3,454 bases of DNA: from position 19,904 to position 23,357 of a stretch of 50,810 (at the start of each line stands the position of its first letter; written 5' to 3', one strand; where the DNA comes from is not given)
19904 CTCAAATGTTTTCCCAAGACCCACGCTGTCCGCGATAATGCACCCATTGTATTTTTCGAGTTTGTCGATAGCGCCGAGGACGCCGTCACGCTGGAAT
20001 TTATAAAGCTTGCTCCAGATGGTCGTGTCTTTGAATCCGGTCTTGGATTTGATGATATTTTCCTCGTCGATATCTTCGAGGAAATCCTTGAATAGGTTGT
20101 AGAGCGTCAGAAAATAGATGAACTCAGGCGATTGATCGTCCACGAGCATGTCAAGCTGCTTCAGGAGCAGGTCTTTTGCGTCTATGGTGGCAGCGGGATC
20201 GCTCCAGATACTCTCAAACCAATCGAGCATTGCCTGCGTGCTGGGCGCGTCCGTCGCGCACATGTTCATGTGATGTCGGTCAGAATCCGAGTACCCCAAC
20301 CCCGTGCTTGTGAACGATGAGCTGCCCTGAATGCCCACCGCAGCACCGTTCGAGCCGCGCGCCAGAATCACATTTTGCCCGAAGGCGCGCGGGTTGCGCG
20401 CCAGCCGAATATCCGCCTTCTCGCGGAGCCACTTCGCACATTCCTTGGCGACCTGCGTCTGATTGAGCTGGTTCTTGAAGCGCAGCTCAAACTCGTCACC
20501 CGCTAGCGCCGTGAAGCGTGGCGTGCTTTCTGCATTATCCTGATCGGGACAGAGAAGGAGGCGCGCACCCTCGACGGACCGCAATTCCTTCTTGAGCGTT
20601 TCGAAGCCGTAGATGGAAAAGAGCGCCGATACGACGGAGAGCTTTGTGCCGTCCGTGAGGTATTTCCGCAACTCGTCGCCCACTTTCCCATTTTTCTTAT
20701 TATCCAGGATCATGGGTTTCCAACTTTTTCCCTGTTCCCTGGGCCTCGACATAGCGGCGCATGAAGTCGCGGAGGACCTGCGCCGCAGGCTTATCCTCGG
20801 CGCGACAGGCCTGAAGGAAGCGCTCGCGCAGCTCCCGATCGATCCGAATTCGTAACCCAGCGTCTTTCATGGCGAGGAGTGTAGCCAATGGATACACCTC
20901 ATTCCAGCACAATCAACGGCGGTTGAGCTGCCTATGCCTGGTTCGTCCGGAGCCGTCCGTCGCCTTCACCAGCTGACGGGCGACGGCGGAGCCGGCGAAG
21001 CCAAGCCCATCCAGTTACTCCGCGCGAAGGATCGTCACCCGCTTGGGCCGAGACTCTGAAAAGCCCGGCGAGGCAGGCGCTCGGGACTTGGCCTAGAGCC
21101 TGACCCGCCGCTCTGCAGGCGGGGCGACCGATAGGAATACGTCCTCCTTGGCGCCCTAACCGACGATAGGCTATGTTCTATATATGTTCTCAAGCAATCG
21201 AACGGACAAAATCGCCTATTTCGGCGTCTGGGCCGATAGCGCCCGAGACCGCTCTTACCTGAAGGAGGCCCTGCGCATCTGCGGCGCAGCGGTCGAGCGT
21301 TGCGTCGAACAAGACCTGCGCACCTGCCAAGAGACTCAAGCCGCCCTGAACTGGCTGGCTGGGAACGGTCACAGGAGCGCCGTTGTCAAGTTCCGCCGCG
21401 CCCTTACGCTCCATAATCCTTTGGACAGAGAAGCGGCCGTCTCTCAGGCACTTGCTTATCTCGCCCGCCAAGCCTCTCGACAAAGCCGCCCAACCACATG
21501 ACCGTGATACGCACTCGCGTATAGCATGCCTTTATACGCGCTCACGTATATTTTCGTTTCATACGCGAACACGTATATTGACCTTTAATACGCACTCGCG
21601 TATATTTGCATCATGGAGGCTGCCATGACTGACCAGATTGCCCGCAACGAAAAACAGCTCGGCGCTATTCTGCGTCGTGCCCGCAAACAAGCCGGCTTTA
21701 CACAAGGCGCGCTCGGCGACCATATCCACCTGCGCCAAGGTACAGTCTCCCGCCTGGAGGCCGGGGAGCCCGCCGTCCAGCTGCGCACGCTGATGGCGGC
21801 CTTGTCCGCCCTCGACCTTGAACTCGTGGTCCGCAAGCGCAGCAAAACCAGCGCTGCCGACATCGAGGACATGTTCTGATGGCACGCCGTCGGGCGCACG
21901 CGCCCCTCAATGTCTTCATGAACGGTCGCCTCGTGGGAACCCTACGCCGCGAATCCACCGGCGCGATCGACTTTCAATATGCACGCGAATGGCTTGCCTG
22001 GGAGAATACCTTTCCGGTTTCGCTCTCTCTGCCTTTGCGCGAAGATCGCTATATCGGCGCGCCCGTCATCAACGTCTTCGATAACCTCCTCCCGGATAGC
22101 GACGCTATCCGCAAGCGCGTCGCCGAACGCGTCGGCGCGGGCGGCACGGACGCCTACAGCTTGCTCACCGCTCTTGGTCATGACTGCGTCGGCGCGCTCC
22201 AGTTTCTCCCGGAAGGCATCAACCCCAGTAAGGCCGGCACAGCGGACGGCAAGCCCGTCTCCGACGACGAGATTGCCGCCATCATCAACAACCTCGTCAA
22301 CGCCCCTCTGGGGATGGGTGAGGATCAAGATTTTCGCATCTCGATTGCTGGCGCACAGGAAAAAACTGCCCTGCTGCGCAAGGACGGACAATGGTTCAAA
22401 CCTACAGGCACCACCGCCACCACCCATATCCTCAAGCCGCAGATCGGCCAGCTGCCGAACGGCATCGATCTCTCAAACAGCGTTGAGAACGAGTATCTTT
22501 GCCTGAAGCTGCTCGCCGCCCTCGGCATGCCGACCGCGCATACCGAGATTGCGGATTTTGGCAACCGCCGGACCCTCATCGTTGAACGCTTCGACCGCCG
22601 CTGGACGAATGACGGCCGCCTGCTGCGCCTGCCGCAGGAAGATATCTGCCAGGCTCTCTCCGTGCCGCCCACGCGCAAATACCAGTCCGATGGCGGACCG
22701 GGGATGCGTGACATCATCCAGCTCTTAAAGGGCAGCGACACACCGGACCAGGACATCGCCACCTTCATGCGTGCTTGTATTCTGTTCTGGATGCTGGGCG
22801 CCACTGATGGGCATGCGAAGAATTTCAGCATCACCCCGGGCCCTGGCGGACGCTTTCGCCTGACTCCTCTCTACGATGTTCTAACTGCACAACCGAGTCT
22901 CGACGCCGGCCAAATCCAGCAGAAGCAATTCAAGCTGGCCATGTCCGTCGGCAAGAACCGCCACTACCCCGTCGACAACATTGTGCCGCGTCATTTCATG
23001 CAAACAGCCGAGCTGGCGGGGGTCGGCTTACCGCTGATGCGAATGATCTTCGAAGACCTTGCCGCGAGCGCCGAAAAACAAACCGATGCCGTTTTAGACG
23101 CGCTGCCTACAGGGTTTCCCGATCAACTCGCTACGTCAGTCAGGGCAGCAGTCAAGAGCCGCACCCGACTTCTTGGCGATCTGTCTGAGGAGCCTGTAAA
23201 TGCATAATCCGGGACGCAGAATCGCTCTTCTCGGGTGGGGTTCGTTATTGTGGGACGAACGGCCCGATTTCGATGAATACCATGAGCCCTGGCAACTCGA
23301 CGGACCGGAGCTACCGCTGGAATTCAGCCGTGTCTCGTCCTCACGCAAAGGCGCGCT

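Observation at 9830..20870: Seven-gene operon: Type III RM core flanked by SNF2 helicase, DUF4391-like, DUF3644-like and PRTase genes under an RHH protein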

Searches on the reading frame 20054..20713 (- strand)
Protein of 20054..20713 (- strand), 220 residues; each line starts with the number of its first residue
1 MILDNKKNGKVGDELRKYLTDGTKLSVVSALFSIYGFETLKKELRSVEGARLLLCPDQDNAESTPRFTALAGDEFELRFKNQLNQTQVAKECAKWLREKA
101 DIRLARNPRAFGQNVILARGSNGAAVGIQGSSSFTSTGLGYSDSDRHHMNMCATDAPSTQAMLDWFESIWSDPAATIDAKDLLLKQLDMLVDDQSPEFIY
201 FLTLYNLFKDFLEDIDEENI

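Call 80: search_solved_structures(query=A4, max_evalue=10, show_alignments=2)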
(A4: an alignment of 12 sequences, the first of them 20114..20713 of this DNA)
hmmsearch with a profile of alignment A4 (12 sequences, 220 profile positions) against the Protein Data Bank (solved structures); distinct sequences matched with E-value up to 10: 11.
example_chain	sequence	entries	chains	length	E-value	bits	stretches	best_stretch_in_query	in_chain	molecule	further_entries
4ggj_A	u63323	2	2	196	0.12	15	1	114-178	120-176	Mitochondrial cardiolipin hydrolase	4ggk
9lkx_K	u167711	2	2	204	0.43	13.2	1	106-178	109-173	Mitochondrial cardiolipin hydrolase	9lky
4h4a_A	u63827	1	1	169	0.81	12.3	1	131-183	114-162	Mitochondrial cardiolipin hydrolase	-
4gen_A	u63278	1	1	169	1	12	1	131-183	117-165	Mitochondrial cardiolipin hydrolase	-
4gel_A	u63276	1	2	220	1.4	11.5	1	131-183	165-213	Mitochondrial cardiolipin hydrolase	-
4gem_A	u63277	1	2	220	1.4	11.5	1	131-183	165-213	Mitochondrial cardiolipin hydrolase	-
7y35_A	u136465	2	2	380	1.5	11.4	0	134-179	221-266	Isoform Gnas-2 of Guanine nucleotide-binding protein G(s) subunit alpha isoforms short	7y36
7f53_A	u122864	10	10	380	1.5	11.4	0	134-179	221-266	Isoform Gnas-2 of Guanine nucleotide-binding protein G(s) subunit alpha isoforms short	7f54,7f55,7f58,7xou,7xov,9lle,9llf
8z9o_C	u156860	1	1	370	1.6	11.4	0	134-179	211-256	Isoform Gnas-2 of Guanine nucleotide-binding protein G(s) subunit alpha isoforms short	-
9lyb_A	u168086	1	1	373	1.6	11.3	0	134-179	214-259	Isoform Gnas-2 of Guanine nucleotide-binding protein G(s) subunit alpha isoforms short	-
8uhb_C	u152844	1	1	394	3.4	10.3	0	150-179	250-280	Guanine nucleotide-binding protein G(s) subunit alpha isoforms short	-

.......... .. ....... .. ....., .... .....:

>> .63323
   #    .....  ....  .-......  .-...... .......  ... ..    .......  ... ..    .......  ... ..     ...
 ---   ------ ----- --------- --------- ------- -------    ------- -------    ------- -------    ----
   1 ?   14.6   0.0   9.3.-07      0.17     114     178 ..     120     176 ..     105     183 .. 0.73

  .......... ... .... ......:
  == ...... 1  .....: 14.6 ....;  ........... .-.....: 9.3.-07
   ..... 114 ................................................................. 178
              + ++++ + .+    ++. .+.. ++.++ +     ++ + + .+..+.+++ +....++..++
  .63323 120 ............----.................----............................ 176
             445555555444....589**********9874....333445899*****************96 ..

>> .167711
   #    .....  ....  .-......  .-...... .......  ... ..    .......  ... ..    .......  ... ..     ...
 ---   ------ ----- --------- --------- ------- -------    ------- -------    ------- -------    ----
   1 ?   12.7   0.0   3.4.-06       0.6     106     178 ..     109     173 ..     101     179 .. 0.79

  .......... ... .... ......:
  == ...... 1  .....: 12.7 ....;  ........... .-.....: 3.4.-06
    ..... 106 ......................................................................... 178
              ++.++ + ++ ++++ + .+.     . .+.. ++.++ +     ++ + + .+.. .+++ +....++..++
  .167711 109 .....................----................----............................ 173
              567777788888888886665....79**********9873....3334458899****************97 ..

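Call 81: search_protein_families(library=pfam, alignment_id=A4, max_evalue=1)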
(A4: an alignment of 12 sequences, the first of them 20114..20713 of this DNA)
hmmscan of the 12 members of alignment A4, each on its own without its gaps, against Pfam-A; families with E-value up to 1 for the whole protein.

A. member 1, window:20114-20713:- (200 aa): 1 family
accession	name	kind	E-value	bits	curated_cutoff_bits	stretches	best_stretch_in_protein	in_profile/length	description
PF13091.12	PLDc_2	-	0.15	12.4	27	1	53-170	42-132/132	PLD-like domain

B. families by the number of members that match (of 12 scanned): 8 families
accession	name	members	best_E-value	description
PF13091.12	PLDc_2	3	0.0032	PLD-like domain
PF13734.11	Inhibitor_I69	1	0.015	Spi protease inhibitor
PF21657.2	L544_helical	1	0.021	Nucleotidyl transferase L544, helical domain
PF05028.20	PARG_cat_C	1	0.03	Poly (ADP-ribose) glycohydrolase (PARG), Macro domain fold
PF00800.23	PDT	1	0.056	Prephenate dehydratase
PF04340.18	DUF484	1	0.11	Protein of unknown function, DUF484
PF01321.24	Creatinase_N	1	0.11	Creatinase/Prolidase N-terminal domain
PF06658.17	DUF1168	1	0.16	Protein of unknown function (DUF1168)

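Call 82: find_homologous_proteins(query=window:20054-20713:-, max_evalue=0.00001)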
Query window:20054-20713:- (220 aa): 56 proteins with E <= 0.00001 among 268 candidates.
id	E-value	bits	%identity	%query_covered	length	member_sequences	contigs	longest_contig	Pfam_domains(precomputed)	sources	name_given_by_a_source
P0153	3.6e-95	335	69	100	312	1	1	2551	PF00176.30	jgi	jgi:hypothetical protein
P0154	1.5e-87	310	65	100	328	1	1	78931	PF00176.30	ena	-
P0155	6.2e-85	302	64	100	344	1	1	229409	PF00176.30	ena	-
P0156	1.9e-81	291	61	100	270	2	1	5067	-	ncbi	-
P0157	6.2e-81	289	61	100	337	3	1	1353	PF00176.30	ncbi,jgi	-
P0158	8.7e-71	256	54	100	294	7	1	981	-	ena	-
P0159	1.8e-68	248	51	100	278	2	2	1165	PF13091.13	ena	-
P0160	8.4e-67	243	69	71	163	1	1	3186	-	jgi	jgi:hypothetical protein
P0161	8.6e-67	243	53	98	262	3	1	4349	-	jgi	-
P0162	9.0e-67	243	55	100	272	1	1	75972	-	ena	-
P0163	1.3e-66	242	53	100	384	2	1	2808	PF00176.30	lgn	-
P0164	2.3e-63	231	67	72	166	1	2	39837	-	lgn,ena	-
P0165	1.0e-60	223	47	100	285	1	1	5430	-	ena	-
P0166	4.7e-60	221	50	95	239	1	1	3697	-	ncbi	-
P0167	3.1e-56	208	47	100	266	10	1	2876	-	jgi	-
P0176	2.3e-47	179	40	100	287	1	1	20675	PF13091.13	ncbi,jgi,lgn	-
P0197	3.9e-29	120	36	97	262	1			PF13091.13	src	-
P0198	7.5e-28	115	33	98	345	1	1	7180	PF00176.30,PF13091.13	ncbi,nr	ncbi:hypothetical protein FACS1894124_6000 [Spirochaetia bacterium]|nr:hypothetical protein FACS1894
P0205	5.0e-23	100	35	92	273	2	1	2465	PF13091.13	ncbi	-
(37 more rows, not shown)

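Call 89: predict_structure(alignment_id=A5)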
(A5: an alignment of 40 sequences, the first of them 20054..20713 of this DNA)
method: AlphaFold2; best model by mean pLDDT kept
length: 220 residues; sequences in the alignment: 40
mean_pLDDT: 87.4   pTM: 0.80
mean pLDDT of the five models: 87.4, 87.1, 87.0, 86.3, 84.8
residues with pLDDT >= 90: 143; 70-90: 42; 50-70: 34; < 50: 1
segments of 3 or more residues with pLDDT < 50: none
pLDDT, mean of each block of 10 residues (from residue 1): 94 97 97 94 97 85 68 68 78 97 93 94 96 94 89 97 97 96 92 68 73 59
secondary structure, 60 per line:
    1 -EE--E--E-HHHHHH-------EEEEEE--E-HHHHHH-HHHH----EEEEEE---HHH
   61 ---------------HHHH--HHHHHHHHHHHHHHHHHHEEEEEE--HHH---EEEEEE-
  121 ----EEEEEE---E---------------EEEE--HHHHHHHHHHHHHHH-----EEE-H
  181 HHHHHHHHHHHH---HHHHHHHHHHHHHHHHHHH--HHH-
elements in order: H11-16 E24-29 H34-39 H41-44 E49-54 H76-79 H82-99 E100-105 E114-119 E125-130 E150-153 H156-170 E176-178 H180-192 H196-214

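Call 92: fold_search(model_id=the predicted structure, library=pdb)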
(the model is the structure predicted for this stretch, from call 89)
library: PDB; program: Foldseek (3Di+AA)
matches with E <= 10: 411; with E <= 0.001: 5
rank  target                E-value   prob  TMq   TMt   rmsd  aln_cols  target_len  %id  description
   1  7clg_A                4.8e-07  1.00  0.54  0.16   4.2       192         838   14  Crystal structure of the ATP-dependent restriction endonuclease SauUSI (released 2021-01-20)
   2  7clg_B                1.1e-06  1.00  0.54  0.17   4.3       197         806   13  Crystal structure of the ATP-dependent restriction endonuclease SauUSI (released 2021-01-20)
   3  4rct_A                1.6e-04  1.00  0.47  0.32   4.3       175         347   12  Crystal structure of R-protein of NgoAVII restriction endonuclease (released 2014-12-24)
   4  4urj_D                2.4e-04  1.00  0.43  0.52   6.8       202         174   12  Crystal structure of human BJ-TSA-9 (released 2014-10-01)
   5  4gel_A                5.7e-04  1.00  0.44  0.49   4.6       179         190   12  Crystal structure of Zucchini (released 2012-10-17)
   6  4urj_C                1.5e-03  1.00  0.45  0.56   6.4       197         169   14  Crystal structure of human BJ-TSA-9 (released 2014-10-01)
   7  6ehi_B                2.7e-03  1.00  0.47  0.62   4.4       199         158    8  NucT from Helicobacter pylori (released 2018-01-17)
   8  8yr6                  8.2e-03  0.93  0.39  0.22   8.7       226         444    9  Crystal structure of E. coli phosphatidylserine synthase complexed with 16:0/16:0 CDP-DG (released 2024-11-20)
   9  3hsi_A                1.5e-02  0.92  0.44  0.24  10.1       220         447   10  Crystal structure of phosphatidylserine synthase Haemophilus influenzae Rd KW20 (released 2009-06-30)
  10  8yr5_E                2.2e-02  0.85  0.41  0.24   9.0       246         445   10  Crystal structure of E. coli phosphatidylserine synthase in apo state (released 2024-11-20)
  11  8yr5_J                3.0e-02  0.80  0.38  0.22   8.9       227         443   10  Crystal structure of E. coli phosphatidylserine synthase in apo state (released 2024-11-20)
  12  8yr5_A                3.4e-02  0.80  0.39  0.23   9.1       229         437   10  Crystal structure of E. coli phosphatidylserine synthase in apo state (released 2024-11-20)
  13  8yr5_L                3.4e-02  0.80  0.39  0.22   9.1       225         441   11  Crystal structure of E. coli phosphatidylserine synthase in apo state (released 2024-11-20)
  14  3hsi_B                3.9e-02  0.90  0.47  0.25  11.4       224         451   10  Crystal structure of phosphatidylserine synthase Haemophilus influenzae Rd KW20 (released 2009-06-30)
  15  8yr5_B                4.1e-02  0.82  0.41  0.24   8.8       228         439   10  Crystal structure of E. coli phosphatidylserine synthase in apo state (released 2024-11-20)
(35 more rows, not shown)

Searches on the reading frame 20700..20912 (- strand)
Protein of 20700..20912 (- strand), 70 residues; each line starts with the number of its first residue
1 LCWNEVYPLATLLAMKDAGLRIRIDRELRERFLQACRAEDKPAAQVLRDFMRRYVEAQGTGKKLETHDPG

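Call 3: search_protein_families(library=pfam, proteins=[window:20700-20912:-], max_evalue=0.01)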
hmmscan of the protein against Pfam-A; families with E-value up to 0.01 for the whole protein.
window:20700-20912:- (70 aa): 1 family
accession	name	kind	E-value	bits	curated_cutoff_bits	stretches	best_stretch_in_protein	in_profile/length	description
PF19839.5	RHH_9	-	0.0012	19.1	23.4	1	17-56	5-44/65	Ribbon-helix-helix protein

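Call 4: search_protein_families(library=padloc, proteins=[window:20700-20912:-], max_evalue=0.01)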
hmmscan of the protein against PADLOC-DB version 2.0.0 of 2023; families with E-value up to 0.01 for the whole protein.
window:20700-20912:- (70 aa): 0 families

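Call 5: search_protein_families(library=ncbifam, proteins=[window:20700-20912:-], max_evalue=0.01)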
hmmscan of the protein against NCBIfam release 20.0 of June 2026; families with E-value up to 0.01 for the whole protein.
window:20700-20912:- (70 aa): 0 families

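Call 104: search_protein_families(library=phrogs, proteins=[window:20700-20870:-], max_evalue=0.01)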
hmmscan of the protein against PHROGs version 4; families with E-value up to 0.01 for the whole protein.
window:20700-20870:- (56 aa): 2 families
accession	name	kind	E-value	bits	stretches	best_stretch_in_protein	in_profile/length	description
phrog_28287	-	unknown function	1.1e-10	42.7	1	1-45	18-62/113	-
phrog_19878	-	unknown function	8.4e-10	40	1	6-42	5-41/65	-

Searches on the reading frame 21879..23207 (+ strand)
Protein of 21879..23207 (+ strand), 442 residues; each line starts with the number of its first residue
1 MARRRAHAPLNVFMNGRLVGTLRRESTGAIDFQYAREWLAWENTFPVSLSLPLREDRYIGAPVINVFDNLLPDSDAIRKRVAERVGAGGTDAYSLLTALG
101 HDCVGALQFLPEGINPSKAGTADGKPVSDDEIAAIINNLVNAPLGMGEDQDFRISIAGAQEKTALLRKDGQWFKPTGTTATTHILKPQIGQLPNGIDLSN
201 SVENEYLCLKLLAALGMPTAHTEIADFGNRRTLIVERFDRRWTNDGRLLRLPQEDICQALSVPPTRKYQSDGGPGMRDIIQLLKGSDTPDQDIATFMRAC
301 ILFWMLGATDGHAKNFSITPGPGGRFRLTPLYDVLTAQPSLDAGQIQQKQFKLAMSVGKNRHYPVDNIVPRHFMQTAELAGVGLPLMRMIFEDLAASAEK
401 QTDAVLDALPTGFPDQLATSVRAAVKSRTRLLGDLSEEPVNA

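Call 13: search_protein_families(library=pfam, proteins=[window:21879-23207:+], max_evalue=0.001)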
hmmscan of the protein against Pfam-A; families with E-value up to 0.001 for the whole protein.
window:21879-23207:+ (442 aa): 2 families
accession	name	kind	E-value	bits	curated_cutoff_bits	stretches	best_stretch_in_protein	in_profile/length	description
PF07804.18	HipA_C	-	1.6e-52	178.7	30.5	1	154-401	1-212/213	HipA-like C-terminal domain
PF13657.11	Couple_hipA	-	2.3e-26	92.6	22.5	1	10-109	1-98/99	HipA N-terminal domain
